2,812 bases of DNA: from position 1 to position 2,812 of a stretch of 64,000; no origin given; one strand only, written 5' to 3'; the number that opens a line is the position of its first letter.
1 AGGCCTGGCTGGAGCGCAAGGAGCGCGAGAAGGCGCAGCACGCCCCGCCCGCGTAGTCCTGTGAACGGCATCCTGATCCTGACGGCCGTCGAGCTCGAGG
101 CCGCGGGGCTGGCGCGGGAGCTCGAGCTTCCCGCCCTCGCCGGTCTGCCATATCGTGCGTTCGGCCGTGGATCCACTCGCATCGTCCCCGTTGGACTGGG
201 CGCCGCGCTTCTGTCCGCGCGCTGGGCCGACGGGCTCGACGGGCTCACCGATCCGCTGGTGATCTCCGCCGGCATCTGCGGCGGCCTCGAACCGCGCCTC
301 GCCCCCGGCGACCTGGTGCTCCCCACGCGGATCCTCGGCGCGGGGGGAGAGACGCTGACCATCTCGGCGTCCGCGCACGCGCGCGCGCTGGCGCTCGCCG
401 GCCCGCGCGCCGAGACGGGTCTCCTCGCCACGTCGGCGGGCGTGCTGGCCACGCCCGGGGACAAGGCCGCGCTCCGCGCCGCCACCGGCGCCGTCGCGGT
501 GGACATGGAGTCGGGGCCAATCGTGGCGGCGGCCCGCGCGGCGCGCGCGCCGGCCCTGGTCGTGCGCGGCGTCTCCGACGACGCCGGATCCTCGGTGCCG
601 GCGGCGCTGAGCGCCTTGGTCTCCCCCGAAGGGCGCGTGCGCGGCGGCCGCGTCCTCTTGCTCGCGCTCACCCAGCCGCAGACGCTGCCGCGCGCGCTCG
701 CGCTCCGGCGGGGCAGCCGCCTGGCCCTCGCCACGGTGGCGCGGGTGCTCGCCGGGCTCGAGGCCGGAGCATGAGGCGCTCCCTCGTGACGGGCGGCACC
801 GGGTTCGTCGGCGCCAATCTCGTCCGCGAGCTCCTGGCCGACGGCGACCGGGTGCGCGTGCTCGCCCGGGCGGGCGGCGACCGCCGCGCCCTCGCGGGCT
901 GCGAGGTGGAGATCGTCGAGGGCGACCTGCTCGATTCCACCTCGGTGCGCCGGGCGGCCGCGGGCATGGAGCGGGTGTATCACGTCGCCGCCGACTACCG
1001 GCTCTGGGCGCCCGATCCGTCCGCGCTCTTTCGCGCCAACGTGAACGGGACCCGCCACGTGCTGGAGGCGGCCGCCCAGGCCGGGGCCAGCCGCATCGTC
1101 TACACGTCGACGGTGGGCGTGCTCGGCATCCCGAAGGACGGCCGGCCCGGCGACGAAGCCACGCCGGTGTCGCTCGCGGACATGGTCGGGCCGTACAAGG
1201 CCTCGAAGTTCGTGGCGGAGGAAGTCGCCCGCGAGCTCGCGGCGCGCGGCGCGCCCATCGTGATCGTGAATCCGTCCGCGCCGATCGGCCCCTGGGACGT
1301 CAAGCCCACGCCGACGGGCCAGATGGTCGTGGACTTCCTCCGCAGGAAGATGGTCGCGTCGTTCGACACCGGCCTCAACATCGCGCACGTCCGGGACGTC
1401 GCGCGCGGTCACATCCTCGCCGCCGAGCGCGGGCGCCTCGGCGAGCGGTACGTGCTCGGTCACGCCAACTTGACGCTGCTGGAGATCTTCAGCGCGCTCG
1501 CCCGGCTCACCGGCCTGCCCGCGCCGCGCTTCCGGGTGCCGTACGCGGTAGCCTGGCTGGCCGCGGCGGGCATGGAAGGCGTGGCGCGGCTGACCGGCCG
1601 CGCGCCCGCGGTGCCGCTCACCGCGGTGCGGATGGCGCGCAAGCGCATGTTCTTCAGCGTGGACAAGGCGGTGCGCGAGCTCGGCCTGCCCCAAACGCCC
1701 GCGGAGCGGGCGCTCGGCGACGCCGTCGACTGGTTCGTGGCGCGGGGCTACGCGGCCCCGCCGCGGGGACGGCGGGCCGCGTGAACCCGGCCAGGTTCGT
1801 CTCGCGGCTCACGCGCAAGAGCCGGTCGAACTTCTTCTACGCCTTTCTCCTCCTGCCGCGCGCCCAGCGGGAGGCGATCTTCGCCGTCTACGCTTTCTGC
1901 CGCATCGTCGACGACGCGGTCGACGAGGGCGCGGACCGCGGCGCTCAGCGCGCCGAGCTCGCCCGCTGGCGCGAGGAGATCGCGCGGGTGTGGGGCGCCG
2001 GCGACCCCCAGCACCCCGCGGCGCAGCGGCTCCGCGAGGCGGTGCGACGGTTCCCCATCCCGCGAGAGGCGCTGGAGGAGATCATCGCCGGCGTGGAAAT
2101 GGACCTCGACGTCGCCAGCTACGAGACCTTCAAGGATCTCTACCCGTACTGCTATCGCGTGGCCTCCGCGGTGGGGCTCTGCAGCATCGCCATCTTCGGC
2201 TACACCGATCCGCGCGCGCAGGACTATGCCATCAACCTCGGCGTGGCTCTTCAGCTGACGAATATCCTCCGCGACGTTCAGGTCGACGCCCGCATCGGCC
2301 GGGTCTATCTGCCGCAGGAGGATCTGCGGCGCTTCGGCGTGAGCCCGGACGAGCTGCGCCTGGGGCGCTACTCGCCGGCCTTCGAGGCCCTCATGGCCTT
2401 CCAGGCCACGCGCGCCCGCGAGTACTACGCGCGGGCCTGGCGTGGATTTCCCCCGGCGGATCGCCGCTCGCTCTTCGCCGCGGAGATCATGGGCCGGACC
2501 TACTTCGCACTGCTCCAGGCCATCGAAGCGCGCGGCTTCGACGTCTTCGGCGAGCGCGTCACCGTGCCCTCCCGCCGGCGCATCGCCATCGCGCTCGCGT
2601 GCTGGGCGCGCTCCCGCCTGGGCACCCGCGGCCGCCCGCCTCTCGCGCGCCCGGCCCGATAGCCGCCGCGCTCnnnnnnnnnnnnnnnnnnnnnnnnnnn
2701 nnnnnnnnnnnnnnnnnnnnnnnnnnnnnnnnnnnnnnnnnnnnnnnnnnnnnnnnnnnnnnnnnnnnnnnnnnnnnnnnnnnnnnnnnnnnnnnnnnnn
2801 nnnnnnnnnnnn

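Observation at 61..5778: Fragment of a hopanoid-associated cluster (HpnG-like, HpnA-like, HpnC/D-like, ispH) interrupted by two Zn-ADH genes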

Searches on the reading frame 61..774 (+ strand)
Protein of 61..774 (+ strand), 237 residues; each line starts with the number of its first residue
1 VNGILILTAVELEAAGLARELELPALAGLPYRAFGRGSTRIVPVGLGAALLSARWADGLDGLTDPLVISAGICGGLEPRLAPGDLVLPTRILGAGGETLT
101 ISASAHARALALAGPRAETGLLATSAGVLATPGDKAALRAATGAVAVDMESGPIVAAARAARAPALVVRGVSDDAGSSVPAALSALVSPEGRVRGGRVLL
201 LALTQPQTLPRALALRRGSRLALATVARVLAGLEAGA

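Call 4: search_protein_families(library=ncbifam, proteins=[window:61-774:+], max_evalue=0.001)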
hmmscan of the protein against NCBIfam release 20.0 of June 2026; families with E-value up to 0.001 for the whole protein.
window:61-774:+ (237 aa): 7 families
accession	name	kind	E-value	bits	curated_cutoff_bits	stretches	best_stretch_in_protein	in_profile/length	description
TIGR03468.1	HpnG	hypoth_equivalog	2.1e-36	125.5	187.1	1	66-229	48-212/212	hopanoid-associated phosphorylase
NF005476.0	PRK07077.1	equivalog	4.3e-22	78.6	215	1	67-227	57-225/243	phosphorylase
TIGR03664.1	fut_nucase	equivalog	1.8e-15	57.3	124.7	2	4-92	1-90/228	futalosine hydrolase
NF004079.0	PRK05584.1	equivalog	1.3e-10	41.2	169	1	103-182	127-207/232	5'-methylthioadenosine/adenosylhomocysteine nucleosidase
NF006087.0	PRK08236.1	equivalog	1.8e-08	34.4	213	1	2-94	5-87/219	futalosine hydrolase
TIGR01704.1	MTA_SAH-Nsdase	equivalog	0.00048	19.7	73.8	0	111-177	134-201/229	5'-methylthioadenosine/S-adenosylhomocysteine nucleosidase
NF004168.0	PRK05634.1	equivalog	0.00066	19.5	129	1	63-179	49-162/185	nucleosidase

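Call 5: search_protein_families(library=pfam, proteins=[window:61-774:+], max_evalue=0.001)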
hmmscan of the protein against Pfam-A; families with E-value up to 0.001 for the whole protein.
window:61-774:+ (237 aa): 1 family
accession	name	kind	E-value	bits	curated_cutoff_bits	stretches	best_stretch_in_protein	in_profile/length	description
PF01048.26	PNP_UDP_1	-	9.9e-19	68.1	25.1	1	64-178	70-207/233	Phosphorylase superfamily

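Call 6: find_encoding_contigs(protein=window:61-774:+, flank=10000, max_places=6)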
Protein window:61-774:+ (237 aa): 4 contigs read that carry it; 4 places shown.
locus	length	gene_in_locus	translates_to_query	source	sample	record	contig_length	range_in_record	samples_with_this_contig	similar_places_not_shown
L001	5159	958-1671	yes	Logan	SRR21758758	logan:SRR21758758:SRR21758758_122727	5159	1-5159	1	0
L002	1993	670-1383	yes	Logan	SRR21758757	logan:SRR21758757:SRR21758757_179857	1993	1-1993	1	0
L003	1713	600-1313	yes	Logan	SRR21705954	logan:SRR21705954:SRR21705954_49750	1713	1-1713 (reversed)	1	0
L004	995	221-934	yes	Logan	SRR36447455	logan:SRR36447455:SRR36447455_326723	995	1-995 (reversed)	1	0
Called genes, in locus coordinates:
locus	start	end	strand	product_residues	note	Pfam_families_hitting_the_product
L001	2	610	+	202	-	?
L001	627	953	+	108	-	-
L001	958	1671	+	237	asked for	PF01048:PNP_UDP_1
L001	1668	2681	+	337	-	PF01073:3Beta_HSD, PF01370:Epimerase, PF02719:Polysacc_synt_2 (weak), PF04321:RmlD_sub_bind (weak), PF05368:NmrA, PF13460:NAD_binding_10, PF16363:GDP_Man_Dehyd, PF07993:NAD_binding_4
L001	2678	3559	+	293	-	PF00494:SQS_PSY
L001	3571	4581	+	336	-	PF08240:ADH_N, PF00107:ADH_zinc_N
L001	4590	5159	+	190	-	?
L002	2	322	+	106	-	?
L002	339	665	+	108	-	-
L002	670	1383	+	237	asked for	PF01048:PNP_UDP_1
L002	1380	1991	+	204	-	?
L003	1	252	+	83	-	?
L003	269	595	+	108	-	-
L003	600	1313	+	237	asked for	PF01048:PNP_UDP_1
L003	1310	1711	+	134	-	?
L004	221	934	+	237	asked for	PF01048:PNP_UDP_1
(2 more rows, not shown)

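Call 11: search_protein_families(library=ncbifam, proteins=[L001:2-610:+, L001:627-953:+], max_evalue=0.00001)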
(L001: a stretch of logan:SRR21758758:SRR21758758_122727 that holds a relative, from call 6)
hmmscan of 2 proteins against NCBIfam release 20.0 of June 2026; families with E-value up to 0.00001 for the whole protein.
L001:2-610:+ (202 aa): 1 family
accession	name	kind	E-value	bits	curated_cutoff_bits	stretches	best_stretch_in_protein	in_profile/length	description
TIGR03470.1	HpnH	equivalog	4.6e-86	288.7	225.05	1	1-181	137-317/318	adenosyl-hopene transferase HpnH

L001:627-953:+ (108 aa): 0 families

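Call 70: search_solved_structures(query=window:61-774:+, max_evalue=0.001)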
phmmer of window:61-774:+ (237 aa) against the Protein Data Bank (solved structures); distinct sequences matched with E-value up to 0.001: 10.
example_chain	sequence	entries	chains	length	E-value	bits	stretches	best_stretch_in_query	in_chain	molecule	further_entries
4g41_A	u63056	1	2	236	9.3e-06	29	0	116-200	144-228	MTA/SAH nucleosidase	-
5dk6_A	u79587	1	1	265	2.2e-05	27.8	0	115-185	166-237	5'-methylthioadenosine/S-adenosylhomocysteine nucleosidase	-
4x24_A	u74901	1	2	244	0.00011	25.5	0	110-187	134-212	5'-methylthioadenosine/S-adenosylhomocysteine nucleosidase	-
3dp9_A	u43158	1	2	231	0.00028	24.2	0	108-186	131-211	MTA/SAH nucleosidase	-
4wkb_A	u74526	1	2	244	0.0003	24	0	110-187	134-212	5'-methylthioadenosine/S-adenosylhomocysteine nucleosidase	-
6aym_A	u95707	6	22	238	0.0004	23.7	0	116-188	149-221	5'-methylthioadenosine/S-adenosylhomocysteine nucleosidase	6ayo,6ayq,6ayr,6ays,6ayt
1zos_A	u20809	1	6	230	0.00048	23.4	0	118-201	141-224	5'-methylthioadenosine / S-adenosylhomocysteine nucleosidase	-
3mms_A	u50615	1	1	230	0.00049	23.4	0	118-201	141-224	5'-methylthioadenosine / S-adenosylhomocysteine nucleosidase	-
5ue1_A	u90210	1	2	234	0.00063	23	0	110-184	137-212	5'-methylthioadenosine/S-adenosylhomocysteine nucleosidase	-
6if8_A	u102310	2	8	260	0.00068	22.9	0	116-192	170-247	5'-methylthioadenosine/S-adenosylhomocysteine nucleosidase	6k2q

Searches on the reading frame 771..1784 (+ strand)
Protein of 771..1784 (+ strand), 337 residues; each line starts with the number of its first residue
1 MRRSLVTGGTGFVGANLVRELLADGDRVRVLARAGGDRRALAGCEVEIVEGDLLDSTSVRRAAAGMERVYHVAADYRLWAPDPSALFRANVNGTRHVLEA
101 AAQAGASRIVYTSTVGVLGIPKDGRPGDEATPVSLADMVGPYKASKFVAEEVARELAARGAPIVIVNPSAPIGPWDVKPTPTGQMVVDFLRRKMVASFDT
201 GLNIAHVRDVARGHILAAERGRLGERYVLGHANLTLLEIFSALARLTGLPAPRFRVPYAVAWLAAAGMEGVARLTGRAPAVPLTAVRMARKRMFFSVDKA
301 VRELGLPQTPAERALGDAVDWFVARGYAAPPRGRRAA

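Call 4: search_protein_families(library=ncbifam, proteins=[window:771-1784:+], max_evalue=0.001)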
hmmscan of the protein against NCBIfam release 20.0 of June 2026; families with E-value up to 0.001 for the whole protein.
window:771-1784:+ (337 aa): 29 families (the best 25 are shown)
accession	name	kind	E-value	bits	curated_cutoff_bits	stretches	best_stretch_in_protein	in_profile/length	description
TIGR03466.1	HpnA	hypoth_equivalog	1.9e-140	467.4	367.65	1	3-327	2-326/327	hopanoid-associated sugar epimerase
NF052578.1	StrlDmthSdmBMthl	equivalog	2.7e-66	224.6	600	1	4-327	3-327/328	sterol demethylase protein SdmB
NF042422.1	oxyalk_red_OleD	equivalog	2.1e-30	106.3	580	1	4-306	3-311/329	2-alkyl-3-oxoalkanoate reductase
NF042423.1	oxyalk_red_Shew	equivalog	2.6e-29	102.3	580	1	2-304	9-316/331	2-alkyl-3-oxoalkanoate reductase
TIGR01746.1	Thioester-redct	subfamily_domain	2.5e-22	79.6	213.35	1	46-174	63-198/371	thioester reductase domain-containing protein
TIGR04180.1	EDH_00030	hypoth_equivalog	2e-21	76.4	475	1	5-217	2-224/297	NAD-dependent 4,6-dehydratase LegB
TIGR01181.1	dTDP_gluc_dehyt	equivalog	9.4e-19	67.6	365.1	1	4-323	2-312/321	dTDP-glucose 4,6-dehydratase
TIGR01179.1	galE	equivalog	5.2e-16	58.4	262.3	1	5-158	3-161/332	UDP-glucose 4-epimerase GalE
NF005539.0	PRK07201.1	equivalog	1.5e-14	53.7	549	1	5-173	4-179/657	SDR family oxidoreductase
NF041293.1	G6PDh_Azf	equivalog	7.4e-13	48.5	400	1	4-116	5-117/252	NAD-dependent glucose-6-phosphate dehydrogenase Azf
NF007582.0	PRK10217.1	equivalog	1.5e-11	44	698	1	1-252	1-275/355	dTDP-glucose 4,6-dehydratase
NF004520.0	PRK05865.1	equivalog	1.5e-11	43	1509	1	3-115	2-104/854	sugar epimerase family protein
NF058621.1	DiazavRedAvaA7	equivalog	1.5e-09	37.9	400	1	3-253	2-254/304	3-diazoavenalumate denitrifying reductase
NF038078.1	NRPS_MxcG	equivalog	4.3e-09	34.2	2300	1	2-165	1083-1268/1442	myxochelin non-ribosomal peptide synthetase MxcG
NF043036.1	ErythonDh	equivalog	4.9e-09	35.8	325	1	5-119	4-130/321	D-erythronate dehydrogenase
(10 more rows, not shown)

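Call 5: search_protein_families(library=pfam, proteins=[window:771-1784:+], max_evalue=0.001)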
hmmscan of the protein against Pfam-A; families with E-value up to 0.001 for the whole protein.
window:771-1784:+ (337 aa): 9 families
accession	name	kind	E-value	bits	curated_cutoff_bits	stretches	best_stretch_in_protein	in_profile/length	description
PF01370.27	Epimerase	-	7.2e-38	130.8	20.9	1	5-230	2-240/240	NAD dependent epimerase/dehydratase family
PF01073.25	3Beta_HSD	-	6.1e-23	81.7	22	1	5-153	1-157/280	3-beta hydroxysteroid dehydrogenase/isomerase family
PF07993.18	NAD_binding_4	-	1.1e-22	80.9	20.1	1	6-195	1-227/258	Male sterility protein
PF13460.12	NAD_binding_10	-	2e-18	67.3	27.2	1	8-170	1-145/184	NAD(P)H-binding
PF16363.11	GDP_Man_Dehyd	-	4.3e-17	63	27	1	5-163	1-175/332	GDP-mannose 4,6 dehydratase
PF05368.20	NmrA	-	5.8e-10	39.7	27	1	5-114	6-107/298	NmrA-like family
PF02719.21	Polysacc_synt_2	-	2.9e-07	30.4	20.2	1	5-114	2-128/293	Polysaccharide biosynthesis protein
PF04321.23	RmlD_sub_bind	-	1.4e-06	28.1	27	1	4-121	3-108/287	RmlD substrate binding domain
PF08659.16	KR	-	0.00035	21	22.6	0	5-119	4-142/180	KR domain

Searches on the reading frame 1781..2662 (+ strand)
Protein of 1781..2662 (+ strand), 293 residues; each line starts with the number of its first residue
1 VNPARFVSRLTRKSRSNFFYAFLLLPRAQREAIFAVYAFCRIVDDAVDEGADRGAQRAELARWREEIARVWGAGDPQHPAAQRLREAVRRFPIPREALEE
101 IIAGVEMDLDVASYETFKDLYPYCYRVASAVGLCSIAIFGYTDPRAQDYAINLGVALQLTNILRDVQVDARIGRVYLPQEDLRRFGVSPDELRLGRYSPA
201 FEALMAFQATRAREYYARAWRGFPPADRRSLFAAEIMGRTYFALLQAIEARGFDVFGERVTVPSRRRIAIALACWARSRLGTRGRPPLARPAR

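Call 4: search_protein_families(library=ncbifam, proteins=[window:1781-2662:+], max_evalue=0.001)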
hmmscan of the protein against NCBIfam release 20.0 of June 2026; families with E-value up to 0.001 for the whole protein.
window:1781-2662:+ (293 aa): 6 families
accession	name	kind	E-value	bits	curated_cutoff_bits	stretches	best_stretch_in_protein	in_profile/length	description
TIGR03465.1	HpnD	equivalog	1.1e-97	326.3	278.6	1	11-276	2-266/267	presqualene diphosphate synthase HpnD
NF045686.1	PhytoSynCyanob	equivalog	1.1e-57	195.5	550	1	9-279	26-308/310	15-cis-phytoene synthase CrtB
TIGR03464.1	HpnC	equivalog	5.7e-56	190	250.45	1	12-273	3-264/267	squalene synthase HpnC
NF045921.1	PhytnSynCrtBRhod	equivalog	9e-41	140.3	500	1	12-275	15-276/307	15-cis-phytoene synthase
NF042419.1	Phyto_syn_CrtB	equivalog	1.3e-32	113.6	480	1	18-290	18-297/306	15-cis-phytoene synthase CrtB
TIGR01559.1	squal_synth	equivalog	2.4e-05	23.7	286.75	1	110-185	125-206/337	squalene synthase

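Call 5: search_protein_families(library=pfam, proteins=[window:1781-2662:+], max_evalue=0.001)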
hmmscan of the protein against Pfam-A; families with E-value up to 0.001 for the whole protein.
window:1781-2662:+ (293 aa): 1 family
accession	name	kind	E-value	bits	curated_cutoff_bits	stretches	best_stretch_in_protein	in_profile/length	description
PF00494.24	SQS_PSY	-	8.5e-83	278.5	26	1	12-266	2-263/263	Squalene/phytoene synthase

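Call 69: search_solved_structures(query=window:1781-2662:+, max_evalue=0.00001)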
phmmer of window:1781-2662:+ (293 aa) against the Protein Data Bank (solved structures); distinct sequences matched with E-value up to 0.00001: 12.
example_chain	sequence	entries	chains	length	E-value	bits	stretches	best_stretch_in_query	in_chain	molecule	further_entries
8is6_A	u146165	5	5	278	3.6e-36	128.3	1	10-265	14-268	CrtM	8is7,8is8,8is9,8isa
4hd1_A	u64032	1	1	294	1.2e-32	116.8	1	8-282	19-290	Squalene synthase HpnC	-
5iys_A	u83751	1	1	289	5.3e-32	114.6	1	9-268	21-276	Phytoene synthase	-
4e9u_A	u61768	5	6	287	6.3e-21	78.3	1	6-268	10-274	Dehydrosqualene synthase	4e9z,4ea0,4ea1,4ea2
4f6v_A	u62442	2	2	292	6.7e-21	78.2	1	6-268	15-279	Dehydrosqualene synthase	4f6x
2zco_A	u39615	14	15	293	6.8e-21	78.2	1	6-268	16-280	Dehydrosqualene synthase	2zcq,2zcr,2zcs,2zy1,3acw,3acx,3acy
3vjd_A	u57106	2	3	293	6e-20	75.1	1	6-213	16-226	Dehydrosqualene synthase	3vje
3ae0_A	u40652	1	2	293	8.8e-20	74.5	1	6-268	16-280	Dehydrosqualene synthase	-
3adz_A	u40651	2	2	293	1.2e-19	74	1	6-268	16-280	Dehydrosqualene synthase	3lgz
3we9_A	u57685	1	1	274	9e-15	58.1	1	19-258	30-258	Putative phytoene/squalene synthase YisP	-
7vwt_A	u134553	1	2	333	2.1e-08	37.2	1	8-226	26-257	CqsB4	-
7vws_A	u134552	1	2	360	9.6e-08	35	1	7-226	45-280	LvqB4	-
